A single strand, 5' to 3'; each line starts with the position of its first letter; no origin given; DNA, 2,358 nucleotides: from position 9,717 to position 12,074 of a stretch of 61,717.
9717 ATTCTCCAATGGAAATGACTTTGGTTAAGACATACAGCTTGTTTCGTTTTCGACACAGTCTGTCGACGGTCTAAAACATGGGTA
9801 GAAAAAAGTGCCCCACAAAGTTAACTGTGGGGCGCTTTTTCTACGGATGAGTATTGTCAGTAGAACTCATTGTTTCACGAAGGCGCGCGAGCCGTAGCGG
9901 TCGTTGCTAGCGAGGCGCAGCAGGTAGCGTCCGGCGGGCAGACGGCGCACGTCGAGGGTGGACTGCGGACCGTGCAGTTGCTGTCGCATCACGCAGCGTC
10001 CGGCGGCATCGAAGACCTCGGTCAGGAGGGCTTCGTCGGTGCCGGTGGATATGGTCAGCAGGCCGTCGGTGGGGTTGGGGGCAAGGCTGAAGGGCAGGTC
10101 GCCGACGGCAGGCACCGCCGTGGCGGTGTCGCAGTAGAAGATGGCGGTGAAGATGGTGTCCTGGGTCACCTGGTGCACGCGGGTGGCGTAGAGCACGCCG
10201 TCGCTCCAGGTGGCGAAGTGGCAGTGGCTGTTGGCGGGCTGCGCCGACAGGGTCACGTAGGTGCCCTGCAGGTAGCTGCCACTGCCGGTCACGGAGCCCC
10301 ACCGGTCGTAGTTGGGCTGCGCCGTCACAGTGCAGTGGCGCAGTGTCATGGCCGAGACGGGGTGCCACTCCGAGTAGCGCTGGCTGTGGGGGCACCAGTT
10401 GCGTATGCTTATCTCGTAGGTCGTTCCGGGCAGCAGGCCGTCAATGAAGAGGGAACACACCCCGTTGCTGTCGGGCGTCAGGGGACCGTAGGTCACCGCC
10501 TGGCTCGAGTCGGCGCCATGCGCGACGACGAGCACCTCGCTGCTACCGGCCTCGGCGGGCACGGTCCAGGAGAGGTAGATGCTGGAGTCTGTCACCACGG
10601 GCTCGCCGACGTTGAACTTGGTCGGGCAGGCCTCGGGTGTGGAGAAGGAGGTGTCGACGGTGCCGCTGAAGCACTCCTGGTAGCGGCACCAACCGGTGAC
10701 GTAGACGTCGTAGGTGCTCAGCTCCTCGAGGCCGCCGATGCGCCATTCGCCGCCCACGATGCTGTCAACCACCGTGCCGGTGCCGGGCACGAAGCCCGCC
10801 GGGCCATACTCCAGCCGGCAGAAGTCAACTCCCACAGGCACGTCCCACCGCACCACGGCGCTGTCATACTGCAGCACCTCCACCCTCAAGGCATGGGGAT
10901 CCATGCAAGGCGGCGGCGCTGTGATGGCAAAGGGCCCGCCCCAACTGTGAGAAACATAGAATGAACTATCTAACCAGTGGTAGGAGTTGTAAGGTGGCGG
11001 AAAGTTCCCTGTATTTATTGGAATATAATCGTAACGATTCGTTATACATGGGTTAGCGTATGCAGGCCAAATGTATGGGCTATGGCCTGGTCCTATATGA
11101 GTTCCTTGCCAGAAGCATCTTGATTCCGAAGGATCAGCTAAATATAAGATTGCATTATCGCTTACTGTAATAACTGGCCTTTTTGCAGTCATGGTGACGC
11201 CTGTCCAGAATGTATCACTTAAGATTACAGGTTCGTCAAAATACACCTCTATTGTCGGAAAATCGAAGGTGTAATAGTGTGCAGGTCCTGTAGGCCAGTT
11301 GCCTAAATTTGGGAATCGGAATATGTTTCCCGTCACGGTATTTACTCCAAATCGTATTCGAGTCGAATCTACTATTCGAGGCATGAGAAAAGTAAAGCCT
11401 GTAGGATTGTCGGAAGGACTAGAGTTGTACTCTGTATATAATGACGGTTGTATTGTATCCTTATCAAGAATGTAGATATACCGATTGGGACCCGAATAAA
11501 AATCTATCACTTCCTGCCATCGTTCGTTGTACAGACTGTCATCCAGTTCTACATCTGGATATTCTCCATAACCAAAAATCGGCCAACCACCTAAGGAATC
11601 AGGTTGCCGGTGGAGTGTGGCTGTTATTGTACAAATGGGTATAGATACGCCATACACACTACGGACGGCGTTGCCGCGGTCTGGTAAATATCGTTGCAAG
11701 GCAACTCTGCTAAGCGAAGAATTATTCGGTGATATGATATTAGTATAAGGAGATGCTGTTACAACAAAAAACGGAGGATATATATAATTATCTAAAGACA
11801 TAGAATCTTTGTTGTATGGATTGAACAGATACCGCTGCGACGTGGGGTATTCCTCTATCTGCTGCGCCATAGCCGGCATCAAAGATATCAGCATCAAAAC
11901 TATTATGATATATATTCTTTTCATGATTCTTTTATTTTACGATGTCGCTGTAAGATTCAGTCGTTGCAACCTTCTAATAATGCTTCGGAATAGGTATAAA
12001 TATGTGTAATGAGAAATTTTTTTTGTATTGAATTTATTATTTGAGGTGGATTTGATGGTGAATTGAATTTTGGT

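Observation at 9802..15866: Tandem array of a two-gene cassette (AT-rich secreted protein + T9SS-exported paralogue): two cargo copies intact, third unit decayed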

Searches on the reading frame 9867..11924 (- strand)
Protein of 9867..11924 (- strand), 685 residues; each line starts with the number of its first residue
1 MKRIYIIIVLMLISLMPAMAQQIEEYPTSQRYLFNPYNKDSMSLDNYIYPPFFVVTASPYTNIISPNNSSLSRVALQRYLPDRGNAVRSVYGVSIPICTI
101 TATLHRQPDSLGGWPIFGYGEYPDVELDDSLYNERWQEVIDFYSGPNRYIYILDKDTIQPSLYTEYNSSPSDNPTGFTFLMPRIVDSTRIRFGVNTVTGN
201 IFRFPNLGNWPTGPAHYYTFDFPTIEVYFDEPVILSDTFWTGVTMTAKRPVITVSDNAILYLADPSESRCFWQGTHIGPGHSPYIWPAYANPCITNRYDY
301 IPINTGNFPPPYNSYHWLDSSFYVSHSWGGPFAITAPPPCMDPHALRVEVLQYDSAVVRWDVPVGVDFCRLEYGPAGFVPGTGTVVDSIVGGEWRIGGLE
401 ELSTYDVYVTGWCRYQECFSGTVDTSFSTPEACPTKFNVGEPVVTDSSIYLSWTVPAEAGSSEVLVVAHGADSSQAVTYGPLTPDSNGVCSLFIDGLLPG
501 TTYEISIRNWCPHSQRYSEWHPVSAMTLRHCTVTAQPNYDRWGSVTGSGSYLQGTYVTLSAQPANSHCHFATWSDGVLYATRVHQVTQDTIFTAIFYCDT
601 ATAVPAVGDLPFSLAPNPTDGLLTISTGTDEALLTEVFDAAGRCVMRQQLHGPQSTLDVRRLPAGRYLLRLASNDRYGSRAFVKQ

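Call 5: search_protein_families(library=pfam, proteins=[window:9867-11924:-], max_evalue=1)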
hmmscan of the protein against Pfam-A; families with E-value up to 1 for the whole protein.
window:9867-11924:- (685 aa): 5 families
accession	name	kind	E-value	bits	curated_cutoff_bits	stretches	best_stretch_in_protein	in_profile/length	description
PF18962.6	Por_Secre_tail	-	2.6e-07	31.3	27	1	616-676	3-67/75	Secretion system C-terminal sorting domain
PF00041.27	fn3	-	3e-06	27.8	25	1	443-508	10-67/84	Fibronectin type III domain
PF18998.6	Flg_new_2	-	4.6e-06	27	23.6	1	541-596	9-69/73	Divergent InlB B-repeat domain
PF16656.11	Pur_ac_phosph_N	-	0.0082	17.1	30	1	446-521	12-89/93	Purple acid Phosphatase, N-terminal domain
PF25300.1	Fn3_Dep-1_3rd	-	0.1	12.9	26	1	447-508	11-70/85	Dep-1 third Fn3-like domain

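Call 6: search_protein_families(library=ncbifam, proteins=[window:9867-11924:-], max_evalue=1)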
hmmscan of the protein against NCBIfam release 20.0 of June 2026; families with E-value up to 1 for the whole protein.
window:9867-11924:- (685 aa): 2 families
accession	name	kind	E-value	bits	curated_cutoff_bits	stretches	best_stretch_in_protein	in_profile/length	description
TIGR04183.1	Por_Secre_tail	domain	2e-08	34.1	23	1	615-685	2-72/72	T9SS type A sorting domain-containing protein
NF050177.1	TapA_OM_Porphy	equivalog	7.6e-06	24.9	500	1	612-677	471-537/544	TapA/TapC family T9SS-dependent outer membrane protein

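Call 84: search_protein_families(library=padloc, proteins=[window:9867-11924:-], max_evalue=1)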
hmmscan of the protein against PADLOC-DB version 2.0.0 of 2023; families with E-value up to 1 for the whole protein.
window:9867-11924:- (685 aa): 0 families

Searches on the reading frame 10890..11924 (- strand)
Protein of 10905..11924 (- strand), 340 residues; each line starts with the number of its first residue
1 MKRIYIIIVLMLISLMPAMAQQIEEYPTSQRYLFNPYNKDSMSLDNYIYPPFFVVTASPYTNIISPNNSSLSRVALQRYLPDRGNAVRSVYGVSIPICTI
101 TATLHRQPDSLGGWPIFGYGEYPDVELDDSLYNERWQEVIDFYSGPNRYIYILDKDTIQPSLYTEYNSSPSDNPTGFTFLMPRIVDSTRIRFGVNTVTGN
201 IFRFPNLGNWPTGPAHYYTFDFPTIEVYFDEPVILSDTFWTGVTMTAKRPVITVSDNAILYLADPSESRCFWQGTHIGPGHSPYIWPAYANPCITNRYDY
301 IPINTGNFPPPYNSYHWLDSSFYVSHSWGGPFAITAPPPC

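Call 11: find_homologous_proteins(query=window:10905-11924:-, max_evalue=0.01)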
Query seq(340 aa) (340 aa): 4 proteins with E <= 0.01 among 415 candidates.
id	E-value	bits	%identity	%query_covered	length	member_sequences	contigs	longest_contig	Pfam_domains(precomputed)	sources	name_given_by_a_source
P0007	2.6e-19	88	34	69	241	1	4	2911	-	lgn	-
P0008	1.5e-14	72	28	99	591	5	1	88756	PF00041.28,PF16656.12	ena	-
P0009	4.4e-14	71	29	99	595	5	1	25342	PF18962.8,PF00041.28,PF16656.12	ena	-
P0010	2.3e-10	58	29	99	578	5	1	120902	PF18962.8,PF00041.28,PF16656.12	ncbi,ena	-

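Call 13: find_encoding_contigs(protein=P0010, flank=8000, max_places=3)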
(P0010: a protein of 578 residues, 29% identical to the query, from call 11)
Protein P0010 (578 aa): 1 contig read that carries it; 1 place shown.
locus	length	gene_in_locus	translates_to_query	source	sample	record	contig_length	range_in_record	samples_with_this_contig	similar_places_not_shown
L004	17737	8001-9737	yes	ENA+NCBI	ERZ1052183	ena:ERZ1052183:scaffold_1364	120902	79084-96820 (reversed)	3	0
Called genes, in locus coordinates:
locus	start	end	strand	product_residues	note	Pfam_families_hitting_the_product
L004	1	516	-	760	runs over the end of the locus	PF10418:DHODB_Fe-S_bind, PF14691:Fer4_20, PF01262:AlaDh_PNT_C (faint), PF01946:Thi4 (weak), PF07992:Pyr_redox_2, PF13450:NAD_binding_8, PF13738:Pyr_redox_3 (weak), PF00070:Pyr_redox, +5 more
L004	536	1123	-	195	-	PF01121:CoaE, PF13238:AAA_18 (weak)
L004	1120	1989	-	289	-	PF07949:YbbR (faint)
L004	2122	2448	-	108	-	PF02699:YajC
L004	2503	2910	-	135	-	PF07610:DUF1573, PF22544:HYDIN_VesB_CFA65-like_Ig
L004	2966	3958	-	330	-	PF01029:NusB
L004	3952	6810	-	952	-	PF00133:tRNA-synt_1, PF09334:tRNA-synt_1g, PF13603:tRNA-synt_1_2, PF08264:Anticodon_1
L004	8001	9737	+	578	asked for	PF00041:fn3 (weak), PF16656:Pur_ac_phosph_N (faint), PF18962:Por_Secre_tail (weak)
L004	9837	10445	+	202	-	PF01346:FKBP_N, PF00254:FKBP_C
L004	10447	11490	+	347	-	PF01118:Semialdhyde_dh, PF02774:Semialdhyde_dhC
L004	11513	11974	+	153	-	PF14109:GldH_lipo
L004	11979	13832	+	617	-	PF01541:GIY-YIG, PF27096:UvrC_M, PF22920:UvrC_RNaseH, PF08459:UvrC_RNaseH_dom, PF14520:HHH_5 (weak)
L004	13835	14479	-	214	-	-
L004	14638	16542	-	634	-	PF14903:WG_beta_rep (weak), PF03544:TonB_C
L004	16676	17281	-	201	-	PF01227:GTP_cyclohydroI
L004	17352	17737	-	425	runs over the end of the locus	PF17785:PUA_3, PF10672:Methyltrans_SAM, PF03602:Cons_hypoth95 (faint)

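Call 33: find_homologous_proteins(query=A3, max_evalue=0.01)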
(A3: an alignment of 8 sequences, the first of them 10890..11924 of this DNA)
Query A3 (8 sequences) (345 aa, profile of the alignment): 21 proteins with E <= 0.01 among 1960 candidates.
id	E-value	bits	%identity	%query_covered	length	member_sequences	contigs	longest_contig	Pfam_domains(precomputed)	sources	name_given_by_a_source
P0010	6.4e-139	481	29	99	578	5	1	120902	PF18962.8,PF00041.28,PF16656.12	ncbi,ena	-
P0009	6.1e-132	458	29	99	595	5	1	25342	PF18962.8,PF00041.28,PF16656.12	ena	-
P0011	3.4e-131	456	29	99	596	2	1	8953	PF18962.8,PF00041.28,PF16656.12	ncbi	-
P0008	7.4e-131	455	28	99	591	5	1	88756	PF00041.28,PF16656.12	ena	-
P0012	2.0e-124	434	28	99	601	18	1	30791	PF18962.8,PF00041.28,PF16656.12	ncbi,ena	-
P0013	1.2e-123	431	29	99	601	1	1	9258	PF00041.28,PF16656.12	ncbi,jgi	jgi:hypothetical protein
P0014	1.7e-121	424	30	99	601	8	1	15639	PF18962.8,PF00041.28,PF16656.12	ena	-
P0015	1.6e-120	421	30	99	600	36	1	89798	PF18962.8,PF00041.28,PF16656.12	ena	-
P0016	4.9e-119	416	28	100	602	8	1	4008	PF18962.8,PF00041.28,PF16656.12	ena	-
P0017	1.7e-114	401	27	99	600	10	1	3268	PF00041.28,PF16656.12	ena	-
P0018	1.6e-110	388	28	99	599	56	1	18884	PF18962.8,PF00041.28,PF16656.12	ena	-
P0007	1.1e-103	365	34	68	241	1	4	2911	-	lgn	-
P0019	1.1e-94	336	30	99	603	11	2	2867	PF18962.8,PF00041.28,PF16656.12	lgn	-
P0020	1.7e-94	335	26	100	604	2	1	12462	PF18962.8,PF00041.28,PF16656.12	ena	-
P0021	3.1e-94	334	28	99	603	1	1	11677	PF18962.8,PF00041.28,PF16656.12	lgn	-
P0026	1.9e-39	154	56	5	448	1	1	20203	PF18962.8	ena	-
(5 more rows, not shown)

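Call 42: find_encoding_contigs(protein=P0026, flank=6000, max_places=3)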
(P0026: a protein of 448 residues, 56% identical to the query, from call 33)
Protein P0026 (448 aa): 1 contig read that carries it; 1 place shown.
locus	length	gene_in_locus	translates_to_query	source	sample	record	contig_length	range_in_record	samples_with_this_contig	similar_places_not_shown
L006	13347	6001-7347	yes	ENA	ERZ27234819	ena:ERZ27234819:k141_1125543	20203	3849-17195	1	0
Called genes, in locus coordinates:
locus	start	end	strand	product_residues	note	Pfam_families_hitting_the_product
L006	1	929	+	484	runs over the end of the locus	PF01225:Mur_ligase, PF08245:Mur_ligase_M, PF02875:Mur_ligase_C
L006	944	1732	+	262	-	-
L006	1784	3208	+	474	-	PF02491:SHS2_FTSA, PF06723:MreB_Mbl, PF11104:PilM_2 (weak), PF00012:HSP70 (faint), PF14450:FtsA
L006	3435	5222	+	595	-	PF00091:Tubulin, PF12327:FtsZ_C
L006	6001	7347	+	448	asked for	PF18962:Por_Secre_tail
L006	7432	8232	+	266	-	PF22435:MRM3-like_sub_bind (weak), PF00588:SpoU_methylase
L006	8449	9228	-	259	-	PF01026:TatD_DNase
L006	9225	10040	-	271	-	PF10728:DUF2520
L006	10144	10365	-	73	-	PF11387:DUF2795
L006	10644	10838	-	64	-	-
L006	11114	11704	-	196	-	PF02508:Rnf-Nqr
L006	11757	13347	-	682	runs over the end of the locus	PF00682:HMGL-like, PF02436:PYC_OADA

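Call 43: find_encoding_contigs(protein=P0015, flank=6000, max_places=3)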
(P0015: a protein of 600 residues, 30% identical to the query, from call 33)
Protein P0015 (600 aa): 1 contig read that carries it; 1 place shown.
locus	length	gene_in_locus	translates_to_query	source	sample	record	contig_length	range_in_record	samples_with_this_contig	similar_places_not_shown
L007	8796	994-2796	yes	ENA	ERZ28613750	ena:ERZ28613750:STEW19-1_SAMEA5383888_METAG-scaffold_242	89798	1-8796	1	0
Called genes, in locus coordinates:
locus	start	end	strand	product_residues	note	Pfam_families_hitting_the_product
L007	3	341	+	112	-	?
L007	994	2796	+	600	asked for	PF00041:fn3 (faint), PF16656:Pur_ac_phosph_N (weak), PF18962:Por_Secre_tail (weak)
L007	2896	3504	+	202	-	PF01346:FKBP_N, PF00254:FKBP_C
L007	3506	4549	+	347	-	PF01118:Semialdhyde_dh, PF02774:Semialdhyde_dhC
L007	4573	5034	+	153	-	PF14109:GldH_lipo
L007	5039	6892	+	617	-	PF01541:GIY-YIG, PF27096:UvrC_M, PF22920:UvrC_RNaseH, PF08459:UvrC_RNaseH_dom, PF14520:HHH_5 (weak)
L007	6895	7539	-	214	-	-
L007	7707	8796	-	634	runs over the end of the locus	PF14903:WG_beta_rep (weak), PF03544:TonB_C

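Call 52: predict_structure(alignment_id=A4)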
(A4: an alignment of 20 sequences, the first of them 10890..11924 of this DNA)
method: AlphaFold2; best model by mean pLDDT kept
length: 345 residues; sequences in the alignment: 20
mean_pLDDT: 33.9   pTM: 0.21
mean pLDDT of the five models: 33.9, 31.7, 31.0, 30.6, 29.6
residues with pLDDT >= 90: 7; 70-90: 8; 50-70: 5; < 50: 325
segments of 3 or more residues with pLDDT < 50: 21-345
pLDDT, mean of each block of 10 residues (from residue 1): 87 71 38 30 27 36 34 28 31 31 32 29 29 30 31 34 34 33 28 28 25 28 34 32 31 38 32 37 33 25 31 27 29 29 31
secondary structure, 60 per line:
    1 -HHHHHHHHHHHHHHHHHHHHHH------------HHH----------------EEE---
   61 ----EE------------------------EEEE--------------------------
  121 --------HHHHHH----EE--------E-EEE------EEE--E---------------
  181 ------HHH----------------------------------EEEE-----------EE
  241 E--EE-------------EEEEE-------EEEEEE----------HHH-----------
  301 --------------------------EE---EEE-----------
elements in order: H2-23 E55-57 E91-94 H129-134 E151-153 E160-162 E224-227 E239-241 E259-263 E271-276 E332-334

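Call 53: search_solved_structures(query=A4, max_evalue=5)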
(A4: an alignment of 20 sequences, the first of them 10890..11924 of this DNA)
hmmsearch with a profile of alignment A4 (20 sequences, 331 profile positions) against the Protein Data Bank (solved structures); distinct sequences matched with E-value up to 5: 1.
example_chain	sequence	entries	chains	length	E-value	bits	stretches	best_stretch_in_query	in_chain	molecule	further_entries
22vl_D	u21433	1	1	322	1.2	11.6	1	130-203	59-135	ATP synthase gamma chain, chloroplastic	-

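Call 55: list_cluster_members(proteins=[P0010, P0012, P0013, P0006, P0028, P0030, P0035, P0040, P0011, P0018])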
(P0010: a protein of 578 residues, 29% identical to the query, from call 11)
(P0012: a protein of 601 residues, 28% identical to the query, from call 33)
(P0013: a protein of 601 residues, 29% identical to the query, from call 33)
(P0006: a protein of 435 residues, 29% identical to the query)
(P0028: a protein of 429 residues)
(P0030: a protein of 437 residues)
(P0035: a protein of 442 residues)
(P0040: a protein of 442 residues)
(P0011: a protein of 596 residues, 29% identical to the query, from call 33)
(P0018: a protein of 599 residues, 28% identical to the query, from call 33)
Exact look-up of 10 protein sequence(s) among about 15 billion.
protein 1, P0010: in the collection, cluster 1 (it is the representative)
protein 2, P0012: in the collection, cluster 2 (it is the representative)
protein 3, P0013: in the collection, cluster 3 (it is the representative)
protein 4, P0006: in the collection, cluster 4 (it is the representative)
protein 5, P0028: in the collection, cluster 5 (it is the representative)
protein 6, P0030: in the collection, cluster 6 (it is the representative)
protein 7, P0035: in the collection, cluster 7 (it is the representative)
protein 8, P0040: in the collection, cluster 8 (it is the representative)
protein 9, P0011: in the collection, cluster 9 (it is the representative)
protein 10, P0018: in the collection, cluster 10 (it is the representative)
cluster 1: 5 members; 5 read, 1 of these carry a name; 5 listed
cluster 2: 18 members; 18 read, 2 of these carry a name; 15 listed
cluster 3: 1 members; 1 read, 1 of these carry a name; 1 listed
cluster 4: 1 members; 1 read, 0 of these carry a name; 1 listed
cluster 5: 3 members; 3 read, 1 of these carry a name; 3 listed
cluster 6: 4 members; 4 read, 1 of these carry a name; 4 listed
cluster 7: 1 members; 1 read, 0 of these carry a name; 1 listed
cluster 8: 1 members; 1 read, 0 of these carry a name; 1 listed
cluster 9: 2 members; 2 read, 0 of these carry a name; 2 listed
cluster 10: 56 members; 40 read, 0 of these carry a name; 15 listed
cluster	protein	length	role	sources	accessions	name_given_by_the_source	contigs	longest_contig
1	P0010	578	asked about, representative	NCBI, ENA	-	-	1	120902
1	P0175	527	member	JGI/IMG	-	hypothetical protein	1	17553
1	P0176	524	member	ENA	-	-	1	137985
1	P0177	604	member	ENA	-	-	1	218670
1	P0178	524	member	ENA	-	-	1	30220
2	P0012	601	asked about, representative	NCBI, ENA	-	-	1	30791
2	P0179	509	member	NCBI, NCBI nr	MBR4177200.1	MAG: hypothetical protein IKQ53_07350 [Bacteroidales bacterium] | hypothetical protein [Bacteroidales bacterium]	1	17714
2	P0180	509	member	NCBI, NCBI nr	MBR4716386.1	MAG: fibronectin type III domain-containing protein [Bacteroidales bacterium] | fibronectin type III domain-containing protein [Bacteroidales bacterium]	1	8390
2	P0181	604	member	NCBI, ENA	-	-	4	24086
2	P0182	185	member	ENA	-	-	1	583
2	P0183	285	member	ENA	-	-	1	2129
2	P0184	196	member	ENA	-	-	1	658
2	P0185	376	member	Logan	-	-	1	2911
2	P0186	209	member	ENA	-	-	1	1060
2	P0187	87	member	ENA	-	-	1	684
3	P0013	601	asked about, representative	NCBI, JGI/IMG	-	hypothetical protein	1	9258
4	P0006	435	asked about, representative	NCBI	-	-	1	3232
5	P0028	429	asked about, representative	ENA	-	-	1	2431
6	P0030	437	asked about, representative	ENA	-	-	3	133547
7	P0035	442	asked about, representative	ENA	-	-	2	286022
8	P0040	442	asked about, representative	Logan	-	-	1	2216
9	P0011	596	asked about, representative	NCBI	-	-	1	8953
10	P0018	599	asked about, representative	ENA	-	-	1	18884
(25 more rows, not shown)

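Call 83: search_protein_families(library=pfam, alignment_id=A4, max_evalue=1)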
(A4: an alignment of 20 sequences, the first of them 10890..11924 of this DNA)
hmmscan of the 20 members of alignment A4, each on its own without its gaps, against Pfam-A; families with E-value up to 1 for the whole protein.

A. member 1, window:10890-11924:- (345 aa): 0 families

B. families by the number of members that match (of 20 scanned): 3 families
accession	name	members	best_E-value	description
PF03294.19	Pox_Rap94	1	0.0038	RNA polymerase-associated transcription specificity factor, Rap94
PF18730.6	HEPN_Cthe2314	1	0.074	Cthe_2314-like HEPN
PF20448.3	DUF6705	1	0.1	Family of unknown function (DUF6705)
